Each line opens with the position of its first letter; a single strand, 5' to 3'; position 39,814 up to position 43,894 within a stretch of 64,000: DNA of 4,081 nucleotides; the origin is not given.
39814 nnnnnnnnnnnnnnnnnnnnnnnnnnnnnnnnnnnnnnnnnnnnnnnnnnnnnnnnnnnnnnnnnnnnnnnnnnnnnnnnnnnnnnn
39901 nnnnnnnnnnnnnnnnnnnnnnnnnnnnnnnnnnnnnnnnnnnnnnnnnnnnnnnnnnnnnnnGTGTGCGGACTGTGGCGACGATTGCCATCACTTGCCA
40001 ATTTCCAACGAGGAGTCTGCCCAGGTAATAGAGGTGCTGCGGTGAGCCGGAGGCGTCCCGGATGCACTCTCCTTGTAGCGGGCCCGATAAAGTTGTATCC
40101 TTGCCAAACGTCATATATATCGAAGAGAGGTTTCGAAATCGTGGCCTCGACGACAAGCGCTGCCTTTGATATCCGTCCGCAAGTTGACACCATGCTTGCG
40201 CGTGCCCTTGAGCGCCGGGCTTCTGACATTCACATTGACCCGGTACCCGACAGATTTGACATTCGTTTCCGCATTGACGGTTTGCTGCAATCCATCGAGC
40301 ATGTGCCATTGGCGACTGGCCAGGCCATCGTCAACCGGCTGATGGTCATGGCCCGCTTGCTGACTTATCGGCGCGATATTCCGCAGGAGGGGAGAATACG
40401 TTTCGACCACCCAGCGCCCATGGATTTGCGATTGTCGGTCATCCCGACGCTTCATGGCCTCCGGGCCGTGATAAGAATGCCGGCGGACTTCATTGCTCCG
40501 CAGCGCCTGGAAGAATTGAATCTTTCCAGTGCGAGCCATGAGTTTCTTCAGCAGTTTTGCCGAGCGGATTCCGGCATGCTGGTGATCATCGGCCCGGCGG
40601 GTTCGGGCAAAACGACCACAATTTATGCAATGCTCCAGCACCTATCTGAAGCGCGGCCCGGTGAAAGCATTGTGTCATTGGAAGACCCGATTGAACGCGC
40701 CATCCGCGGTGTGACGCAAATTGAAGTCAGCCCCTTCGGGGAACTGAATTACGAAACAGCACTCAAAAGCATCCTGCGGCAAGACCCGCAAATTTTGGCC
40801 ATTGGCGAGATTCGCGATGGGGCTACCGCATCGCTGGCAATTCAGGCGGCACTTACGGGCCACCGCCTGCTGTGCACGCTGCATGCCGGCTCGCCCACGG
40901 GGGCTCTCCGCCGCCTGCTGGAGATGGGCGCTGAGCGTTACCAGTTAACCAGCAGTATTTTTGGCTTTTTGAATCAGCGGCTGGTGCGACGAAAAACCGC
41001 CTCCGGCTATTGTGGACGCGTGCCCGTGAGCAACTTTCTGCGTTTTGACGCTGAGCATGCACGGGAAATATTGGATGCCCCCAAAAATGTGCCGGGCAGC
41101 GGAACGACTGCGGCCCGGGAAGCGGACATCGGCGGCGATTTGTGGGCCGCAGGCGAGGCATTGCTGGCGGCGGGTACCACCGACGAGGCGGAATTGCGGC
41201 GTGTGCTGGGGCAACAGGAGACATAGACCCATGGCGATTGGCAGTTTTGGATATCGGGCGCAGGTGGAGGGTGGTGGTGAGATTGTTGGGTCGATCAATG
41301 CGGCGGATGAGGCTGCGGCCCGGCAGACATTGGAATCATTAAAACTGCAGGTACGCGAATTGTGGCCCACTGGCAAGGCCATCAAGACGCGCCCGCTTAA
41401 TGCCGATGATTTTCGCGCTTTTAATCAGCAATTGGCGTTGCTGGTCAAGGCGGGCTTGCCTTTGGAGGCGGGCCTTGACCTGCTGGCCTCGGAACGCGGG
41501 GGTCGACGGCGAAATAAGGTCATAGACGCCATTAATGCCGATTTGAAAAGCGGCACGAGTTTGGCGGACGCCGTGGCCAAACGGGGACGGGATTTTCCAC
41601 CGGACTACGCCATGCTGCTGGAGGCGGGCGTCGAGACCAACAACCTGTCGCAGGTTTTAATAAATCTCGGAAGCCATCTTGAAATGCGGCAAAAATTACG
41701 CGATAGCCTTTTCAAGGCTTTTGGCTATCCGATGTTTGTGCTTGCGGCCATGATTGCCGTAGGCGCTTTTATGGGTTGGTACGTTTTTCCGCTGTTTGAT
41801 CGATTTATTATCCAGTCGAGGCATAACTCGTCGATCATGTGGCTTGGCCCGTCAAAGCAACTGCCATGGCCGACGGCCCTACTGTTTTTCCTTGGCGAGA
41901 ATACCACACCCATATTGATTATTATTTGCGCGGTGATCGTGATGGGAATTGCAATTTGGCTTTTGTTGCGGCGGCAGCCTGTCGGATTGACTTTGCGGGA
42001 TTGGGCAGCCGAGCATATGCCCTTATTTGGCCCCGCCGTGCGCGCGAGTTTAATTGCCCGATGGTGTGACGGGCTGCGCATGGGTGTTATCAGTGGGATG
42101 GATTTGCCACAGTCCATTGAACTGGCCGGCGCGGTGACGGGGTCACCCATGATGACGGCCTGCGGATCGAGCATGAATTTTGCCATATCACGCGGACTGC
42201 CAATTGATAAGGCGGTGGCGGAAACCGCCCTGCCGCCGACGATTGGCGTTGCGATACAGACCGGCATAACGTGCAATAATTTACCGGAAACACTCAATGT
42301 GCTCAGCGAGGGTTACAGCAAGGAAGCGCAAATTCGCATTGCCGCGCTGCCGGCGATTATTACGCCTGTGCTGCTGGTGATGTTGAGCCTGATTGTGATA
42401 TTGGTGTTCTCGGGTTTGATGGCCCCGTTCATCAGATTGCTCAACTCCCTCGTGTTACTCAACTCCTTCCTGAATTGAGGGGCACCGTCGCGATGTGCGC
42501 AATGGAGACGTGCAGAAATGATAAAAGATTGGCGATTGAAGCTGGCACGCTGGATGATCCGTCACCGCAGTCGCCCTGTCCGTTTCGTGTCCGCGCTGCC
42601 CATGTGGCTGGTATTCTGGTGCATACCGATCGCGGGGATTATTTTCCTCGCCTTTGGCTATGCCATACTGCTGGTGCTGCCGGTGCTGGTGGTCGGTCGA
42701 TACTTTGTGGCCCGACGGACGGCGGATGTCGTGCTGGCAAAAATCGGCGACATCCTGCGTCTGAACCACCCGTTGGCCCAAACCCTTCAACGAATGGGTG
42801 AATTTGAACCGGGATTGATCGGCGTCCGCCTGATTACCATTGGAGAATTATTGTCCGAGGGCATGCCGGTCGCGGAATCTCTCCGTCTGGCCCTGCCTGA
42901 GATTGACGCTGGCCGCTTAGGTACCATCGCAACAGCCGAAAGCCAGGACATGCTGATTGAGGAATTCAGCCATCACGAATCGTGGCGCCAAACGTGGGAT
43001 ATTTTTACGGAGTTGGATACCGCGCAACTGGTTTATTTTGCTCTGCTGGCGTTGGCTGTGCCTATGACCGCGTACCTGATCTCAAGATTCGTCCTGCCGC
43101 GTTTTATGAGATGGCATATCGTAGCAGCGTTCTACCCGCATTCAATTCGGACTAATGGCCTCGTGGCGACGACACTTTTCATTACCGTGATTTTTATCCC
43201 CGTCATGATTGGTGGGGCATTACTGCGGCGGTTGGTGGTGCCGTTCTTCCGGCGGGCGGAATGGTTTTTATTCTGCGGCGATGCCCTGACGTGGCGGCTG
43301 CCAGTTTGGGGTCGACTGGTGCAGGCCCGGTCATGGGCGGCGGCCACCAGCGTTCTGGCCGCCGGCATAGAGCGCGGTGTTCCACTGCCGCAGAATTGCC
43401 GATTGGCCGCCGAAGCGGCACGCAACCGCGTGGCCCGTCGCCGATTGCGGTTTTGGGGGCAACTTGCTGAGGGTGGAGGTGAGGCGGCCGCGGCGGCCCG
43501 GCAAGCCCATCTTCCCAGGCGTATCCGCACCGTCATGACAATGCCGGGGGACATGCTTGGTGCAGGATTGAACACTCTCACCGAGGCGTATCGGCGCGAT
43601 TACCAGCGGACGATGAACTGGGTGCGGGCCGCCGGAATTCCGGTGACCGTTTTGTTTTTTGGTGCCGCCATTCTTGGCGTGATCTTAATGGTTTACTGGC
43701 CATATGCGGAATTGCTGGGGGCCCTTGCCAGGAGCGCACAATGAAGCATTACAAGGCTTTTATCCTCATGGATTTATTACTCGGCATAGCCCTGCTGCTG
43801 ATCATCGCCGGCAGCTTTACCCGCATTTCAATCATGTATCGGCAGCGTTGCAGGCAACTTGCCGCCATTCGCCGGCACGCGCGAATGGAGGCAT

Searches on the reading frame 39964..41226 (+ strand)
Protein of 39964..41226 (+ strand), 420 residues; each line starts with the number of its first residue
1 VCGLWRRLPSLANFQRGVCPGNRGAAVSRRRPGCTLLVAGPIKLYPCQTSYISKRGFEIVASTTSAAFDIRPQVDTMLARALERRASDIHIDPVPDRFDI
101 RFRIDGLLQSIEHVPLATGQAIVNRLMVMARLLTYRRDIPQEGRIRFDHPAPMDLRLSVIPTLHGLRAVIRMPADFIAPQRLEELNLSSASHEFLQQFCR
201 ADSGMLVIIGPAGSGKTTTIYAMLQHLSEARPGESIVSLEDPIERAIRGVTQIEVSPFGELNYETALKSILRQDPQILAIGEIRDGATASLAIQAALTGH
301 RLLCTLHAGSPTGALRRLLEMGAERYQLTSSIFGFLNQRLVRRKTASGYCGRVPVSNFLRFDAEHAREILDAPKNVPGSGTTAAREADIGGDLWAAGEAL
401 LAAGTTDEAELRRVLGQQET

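Call 4: search_protein_families(library=pfam, proteins=[window:39964-41226:+], max_evalue=1)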
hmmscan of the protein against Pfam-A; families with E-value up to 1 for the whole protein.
window:39964-41226:+ (420 aa): 24 families
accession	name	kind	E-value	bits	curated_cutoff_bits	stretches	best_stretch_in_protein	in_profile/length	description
PF00437.27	T2SSE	-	6.9e-75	252.4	24.9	1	70-345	8-282/370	Type II/IV secretion system protein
PF13191.12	AAA_16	-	3.8e-05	24.7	32.6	1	194-273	15-85/167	AAA ATPase domain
PF13604.12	AAA_30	-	7e-05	23.1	27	1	192-236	7-49/191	AAA domain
PF13245.12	AAA_19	-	0.0002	22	25.1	1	202-237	10-45/134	AAA domain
PF13401.12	AAA_22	-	0.0005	20.8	27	1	202-240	4-33/130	AAA domain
PF13173.12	AAA_14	-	0.0014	19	27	1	204-326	3-115/129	AAA domain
PF13086.12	AAA_11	-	0.0023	18.2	27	1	193-228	8-42/257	AAA domain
PF20720.3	nSTAND3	-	0.0024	18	27.2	1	202-241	16-53/155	Novel STAND NTPase 3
PF25199.1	nSTAND_NTPase5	-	0.0046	17.2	34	1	202-244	40-81/145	Novel STAND NTPase 5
PF13476.12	AAA_23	-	0.0061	17.6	27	1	198-232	17-48/201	AAA domain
PF13555.12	AAA_29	-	0.0068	16.6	27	1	199-225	17-44/61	P-loop containing region of AAA domain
PF03029.23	ATP_bind_1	-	0.0074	16.5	27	1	208-233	1-26/240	Conserved hypothetical ATP binding protein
PF00005.33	ABC_tran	-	0.01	16.9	25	1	205-231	13-38/137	ABC transporter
PF12775.13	AAA_7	-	0.02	14.9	25.8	1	192-229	22-59/181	P-loop containing dynein motor region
PF24883.2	NPHP3_N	-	0.029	15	24.8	1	196-230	13-49/164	Nephrocystin 3, N-terminal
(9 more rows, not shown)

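Call 28: find_homologous_proteins(query=window:40141-41223:+, max_evalue=1e-50)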
Query window:40141-41223:+ (361 aa): 4838 proteins with E <= 1e-50 among 8000 candidates; the best 120 are listed.
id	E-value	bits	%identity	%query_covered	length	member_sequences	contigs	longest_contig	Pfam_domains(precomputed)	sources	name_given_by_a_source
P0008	6.4e-231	784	100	100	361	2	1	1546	PF00437.27,PF13191.13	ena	-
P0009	2.6e-206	703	90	100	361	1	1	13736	PF00437.27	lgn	-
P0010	2.2e-203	693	88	100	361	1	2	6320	PF00437.27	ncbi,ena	-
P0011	9.6e-171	586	76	100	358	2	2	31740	PF00437.27,PF13191.13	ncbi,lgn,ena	-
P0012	4.2e-152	525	69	100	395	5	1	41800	PF00437.27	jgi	-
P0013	2.6e-148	512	68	100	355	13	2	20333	PF00437.27,PF20720.4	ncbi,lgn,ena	-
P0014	1.6e-146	506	68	100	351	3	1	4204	PF00437.27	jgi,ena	jgi:type II secretory ATPase GspE/PulE/Tfp pilus assembly ATPase PilB-like protein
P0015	2.7e-142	492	64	98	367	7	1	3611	PF00437.27,PF13191.13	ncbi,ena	-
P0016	1.9e-139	483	64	96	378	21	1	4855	PF00437.27,PF13191.13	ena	-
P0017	2.9e-138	479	62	100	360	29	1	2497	PF00437.27,PF13191.13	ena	-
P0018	4.0e-137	475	63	98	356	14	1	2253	PF00437.27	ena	-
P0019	6.7e-127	442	63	90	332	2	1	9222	PF00437.27,PF13191.13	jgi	jgi:type II secretory ATPase GspE/PulE/Tfp pilus assembly ATPase PilB-like protein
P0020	5.6e-121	422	59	97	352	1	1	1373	PF00437.27,PF13604.13,PF13191.13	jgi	jgi:type II secretory ATPase GspE/PulE/Tfp pilus assembly ATPase PilB-like protein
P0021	2.0e-120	420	56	97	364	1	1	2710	PF00437.27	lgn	-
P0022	5.9e-118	412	55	100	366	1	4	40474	PF00437.27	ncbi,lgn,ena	-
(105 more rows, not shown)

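Call 29: find_encoding_contigs(protein=P0009, flank=10000, max_places=3)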
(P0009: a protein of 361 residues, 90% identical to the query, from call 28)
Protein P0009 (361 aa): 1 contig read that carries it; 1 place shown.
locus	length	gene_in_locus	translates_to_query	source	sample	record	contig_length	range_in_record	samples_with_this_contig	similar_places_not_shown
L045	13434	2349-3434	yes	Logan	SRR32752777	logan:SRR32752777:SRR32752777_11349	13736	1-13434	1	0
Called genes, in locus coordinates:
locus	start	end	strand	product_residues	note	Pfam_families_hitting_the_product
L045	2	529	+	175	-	?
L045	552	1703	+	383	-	PF00383:dCMP_cyt_deam_1, PF14437:MafB19-deam (weak), PF01872:RibD_C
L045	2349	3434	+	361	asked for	PF00437:T2SSE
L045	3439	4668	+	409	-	PF00482:T2SSF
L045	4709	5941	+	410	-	-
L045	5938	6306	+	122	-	-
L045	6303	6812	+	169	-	-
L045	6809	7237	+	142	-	-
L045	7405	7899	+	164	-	-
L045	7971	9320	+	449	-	PF22422:MGH1-like_GH, PF01204:Trehalase, PF03200:Glyco_hydro_63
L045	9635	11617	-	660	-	PF03485:Arg_tRNA_synt_N, PF00750:tRNA-synt_1d, PF05746:DALR_1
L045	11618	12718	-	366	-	PF02410:RsfS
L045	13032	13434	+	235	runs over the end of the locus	?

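Call 30: find_encoding_contigs(protein=P0010, flank=10000, max_places=3)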
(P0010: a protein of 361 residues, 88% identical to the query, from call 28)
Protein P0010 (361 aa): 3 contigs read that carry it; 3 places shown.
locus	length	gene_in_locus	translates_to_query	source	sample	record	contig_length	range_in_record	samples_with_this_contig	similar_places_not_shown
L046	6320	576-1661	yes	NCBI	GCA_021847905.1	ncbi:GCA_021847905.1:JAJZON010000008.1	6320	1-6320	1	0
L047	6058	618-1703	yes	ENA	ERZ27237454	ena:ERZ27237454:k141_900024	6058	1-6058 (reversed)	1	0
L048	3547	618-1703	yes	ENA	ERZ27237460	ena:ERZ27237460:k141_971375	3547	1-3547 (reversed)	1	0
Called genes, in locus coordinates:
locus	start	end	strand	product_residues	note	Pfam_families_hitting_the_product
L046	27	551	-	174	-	-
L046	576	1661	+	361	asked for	PF00437:T2SSE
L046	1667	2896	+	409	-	PF00482:T2SSF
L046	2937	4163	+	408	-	-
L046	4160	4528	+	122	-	-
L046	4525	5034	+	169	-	-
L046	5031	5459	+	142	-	-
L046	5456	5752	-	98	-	-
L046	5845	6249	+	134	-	-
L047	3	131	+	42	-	?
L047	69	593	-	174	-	-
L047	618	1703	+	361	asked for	PF00437:T2SSE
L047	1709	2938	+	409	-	PF00482:T2SSF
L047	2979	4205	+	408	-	-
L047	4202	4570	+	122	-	-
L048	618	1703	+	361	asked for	PF00437:T2SSE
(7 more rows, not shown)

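Call 31: find_encoding_contigs(protein=P0011, flank=10000, max_places=3)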
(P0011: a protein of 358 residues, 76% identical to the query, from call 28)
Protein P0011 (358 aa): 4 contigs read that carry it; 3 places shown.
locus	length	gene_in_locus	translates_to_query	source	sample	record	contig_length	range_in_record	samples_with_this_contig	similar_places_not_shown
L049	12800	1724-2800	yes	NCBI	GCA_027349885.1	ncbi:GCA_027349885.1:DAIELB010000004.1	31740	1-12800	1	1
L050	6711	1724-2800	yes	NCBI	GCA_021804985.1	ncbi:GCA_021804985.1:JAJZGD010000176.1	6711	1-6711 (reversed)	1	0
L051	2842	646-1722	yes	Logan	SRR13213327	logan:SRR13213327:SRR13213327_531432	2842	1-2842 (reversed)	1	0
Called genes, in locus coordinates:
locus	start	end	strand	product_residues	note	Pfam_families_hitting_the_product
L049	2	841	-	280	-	?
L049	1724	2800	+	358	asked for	PF00437:T2SSE, PF13191:AAA_16 (faint)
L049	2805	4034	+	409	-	PF00482:T2SSF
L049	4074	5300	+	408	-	-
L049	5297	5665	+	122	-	-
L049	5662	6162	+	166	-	-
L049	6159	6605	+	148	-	-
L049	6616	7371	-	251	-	PF01507:PAPS_reduct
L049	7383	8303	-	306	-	PF02811:PHP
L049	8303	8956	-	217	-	PF01583:APS_kinase, PF13671:AAA_33 (weak)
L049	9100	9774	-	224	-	PF07894:SACK1 (faint), PF13091:PLDc_2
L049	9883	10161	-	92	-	-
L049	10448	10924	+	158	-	PF12867:DinB_2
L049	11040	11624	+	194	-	PF07638:Sigma70_ECF (weak), PF04542:Sigma70_r2, PF08281:Sigma70_r4_2, PF04545:Sigma70_r4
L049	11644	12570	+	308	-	PF10099:RskA_C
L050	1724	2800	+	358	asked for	PF00437:T2SSE, PF13191:AAA_16 (faint)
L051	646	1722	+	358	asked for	PF00437:T2SSE, PF13191:AAA_16 (faint)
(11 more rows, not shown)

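Call 88: find_encoding_contigs(protein=window:40141-41226:+, flank=4000, max_places=10)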
Protein window:40141-41226:+ (361 aa): 24 contigs read that carry it; 10 places shown.
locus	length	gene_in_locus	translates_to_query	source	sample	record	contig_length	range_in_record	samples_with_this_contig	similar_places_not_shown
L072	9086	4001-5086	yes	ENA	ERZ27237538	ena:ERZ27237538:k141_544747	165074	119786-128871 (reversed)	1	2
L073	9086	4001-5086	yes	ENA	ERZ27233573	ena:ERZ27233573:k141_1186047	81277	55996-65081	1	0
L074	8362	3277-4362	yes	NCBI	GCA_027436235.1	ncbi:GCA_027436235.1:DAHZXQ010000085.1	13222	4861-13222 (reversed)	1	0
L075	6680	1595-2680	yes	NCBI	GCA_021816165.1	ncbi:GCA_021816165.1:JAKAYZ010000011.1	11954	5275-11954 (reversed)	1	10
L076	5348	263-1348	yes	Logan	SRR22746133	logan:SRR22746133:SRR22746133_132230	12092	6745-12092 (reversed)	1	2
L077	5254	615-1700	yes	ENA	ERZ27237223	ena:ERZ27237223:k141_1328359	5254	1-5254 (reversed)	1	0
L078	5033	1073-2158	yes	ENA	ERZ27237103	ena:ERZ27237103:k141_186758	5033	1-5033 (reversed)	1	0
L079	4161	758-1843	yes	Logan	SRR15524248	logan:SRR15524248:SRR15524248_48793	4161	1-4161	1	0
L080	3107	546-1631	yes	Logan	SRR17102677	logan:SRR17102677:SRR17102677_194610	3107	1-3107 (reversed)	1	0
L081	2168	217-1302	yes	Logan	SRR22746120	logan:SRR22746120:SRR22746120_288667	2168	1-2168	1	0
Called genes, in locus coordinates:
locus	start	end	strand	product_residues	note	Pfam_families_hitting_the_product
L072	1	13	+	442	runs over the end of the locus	PF06245:DUF1015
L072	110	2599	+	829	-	PF07090:GATase1_like (faint)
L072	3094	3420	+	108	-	-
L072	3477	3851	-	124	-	-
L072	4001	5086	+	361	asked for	PF00437:T2SSE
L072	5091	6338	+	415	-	PF00482:T2SSF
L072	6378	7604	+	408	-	PF00482:T2SSF (faint)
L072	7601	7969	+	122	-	-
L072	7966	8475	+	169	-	-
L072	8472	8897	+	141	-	-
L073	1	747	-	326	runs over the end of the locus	PF01040:UbiA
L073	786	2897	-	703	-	PF00009:GTP_EFTU, PF03144:GTP_EFTU_D2, PF22042:EF-G_D2, PF14492:EFG_III, PF03764:EFG_IV, PF00679:EFG_C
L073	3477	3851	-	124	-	-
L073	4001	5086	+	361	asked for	PF00437:T2SSE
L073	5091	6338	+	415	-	PF00482:T2SSF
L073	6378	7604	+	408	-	PF00482:T2SSF (faint)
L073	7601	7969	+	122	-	-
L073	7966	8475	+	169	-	-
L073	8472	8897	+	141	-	-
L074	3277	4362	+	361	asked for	PF00437:T2SSE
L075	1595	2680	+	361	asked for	PF00437:T2SSE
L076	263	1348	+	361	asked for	PF00437:T2SSE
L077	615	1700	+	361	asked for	PF00437:T2SSE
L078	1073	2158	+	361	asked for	PF00437:T2SSE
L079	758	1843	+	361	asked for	PF00437:T2SSE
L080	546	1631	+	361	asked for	PF00437:T2SSE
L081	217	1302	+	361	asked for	PF00437:T2SSE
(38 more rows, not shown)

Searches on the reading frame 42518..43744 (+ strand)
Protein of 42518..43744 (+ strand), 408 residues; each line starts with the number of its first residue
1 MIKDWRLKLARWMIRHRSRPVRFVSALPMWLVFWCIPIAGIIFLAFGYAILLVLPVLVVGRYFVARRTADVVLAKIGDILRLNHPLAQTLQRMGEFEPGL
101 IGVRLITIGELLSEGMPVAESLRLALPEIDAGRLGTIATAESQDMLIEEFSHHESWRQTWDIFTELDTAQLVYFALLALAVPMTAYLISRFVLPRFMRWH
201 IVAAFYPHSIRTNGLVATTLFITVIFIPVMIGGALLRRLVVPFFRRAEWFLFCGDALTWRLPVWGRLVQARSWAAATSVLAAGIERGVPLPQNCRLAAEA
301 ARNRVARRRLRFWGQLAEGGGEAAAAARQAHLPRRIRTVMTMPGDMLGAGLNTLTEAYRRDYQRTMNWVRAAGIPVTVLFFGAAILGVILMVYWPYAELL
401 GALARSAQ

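Call 55: search_protein_families(library=pfam, proteins=[window:42518-43744:+], max_evalue=0.001)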
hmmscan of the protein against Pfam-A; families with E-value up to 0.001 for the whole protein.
window:42518-43744:+ (408 aa): 1 family
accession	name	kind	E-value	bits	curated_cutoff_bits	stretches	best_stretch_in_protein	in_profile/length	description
PF00482.28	T2SSF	-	1.4e-05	25.5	25.2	1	278-395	3-125/125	Type II secretion system (T2SS), protein F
